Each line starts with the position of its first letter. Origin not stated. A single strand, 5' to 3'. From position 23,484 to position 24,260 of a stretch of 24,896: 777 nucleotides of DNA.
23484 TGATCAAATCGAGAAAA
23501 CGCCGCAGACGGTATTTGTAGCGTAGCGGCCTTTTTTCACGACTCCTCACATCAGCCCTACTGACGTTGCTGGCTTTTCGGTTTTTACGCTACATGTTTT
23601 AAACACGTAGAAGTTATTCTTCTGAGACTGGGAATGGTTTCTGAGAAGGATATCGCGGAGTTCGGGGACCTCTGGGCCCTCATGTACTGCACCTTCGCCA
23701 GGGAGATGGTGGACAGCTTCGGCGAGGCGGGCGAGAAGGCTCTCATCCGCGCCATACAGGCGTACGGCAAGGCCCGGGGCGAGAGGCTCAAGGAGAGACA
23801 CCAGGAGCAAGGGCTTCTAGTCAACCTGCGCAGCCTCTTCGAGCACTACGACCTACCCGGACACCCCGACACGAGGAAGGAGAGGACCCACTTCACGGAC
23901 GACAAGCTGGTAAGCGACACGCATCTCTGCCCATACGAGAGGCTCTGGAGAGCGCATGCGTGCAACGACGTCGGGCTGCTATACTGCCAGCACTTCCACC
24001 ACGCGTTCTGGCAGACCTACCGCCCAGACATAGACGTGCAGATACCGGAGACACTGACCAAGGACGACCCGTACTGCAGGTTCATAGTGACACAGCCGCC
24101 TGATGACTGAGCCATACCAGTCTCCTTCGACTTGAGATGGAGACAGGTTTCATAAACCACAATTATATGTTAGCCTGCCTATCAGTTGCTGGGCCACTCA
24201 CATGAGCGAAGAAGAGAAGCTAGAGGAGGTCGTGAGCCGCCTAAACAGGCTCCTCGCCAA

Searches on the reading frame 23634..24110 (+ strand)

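Call 53: search_protein_families(library=pfam, proteins=[window:23634-24110:+], max_evalue=0.00001)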
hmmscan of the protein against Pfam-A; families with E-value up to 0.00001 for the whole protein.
window:23634-24110:+ (158 aa): 1 family
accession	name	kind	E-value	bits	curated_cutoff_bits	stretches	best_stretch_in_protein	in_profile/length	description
PF14196.11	ATC_hydrolase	-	1.6e-13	52.2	28.1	1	15-150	6-143/145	L-2-amino-thiazoline-4-carboxylic acid hydrolase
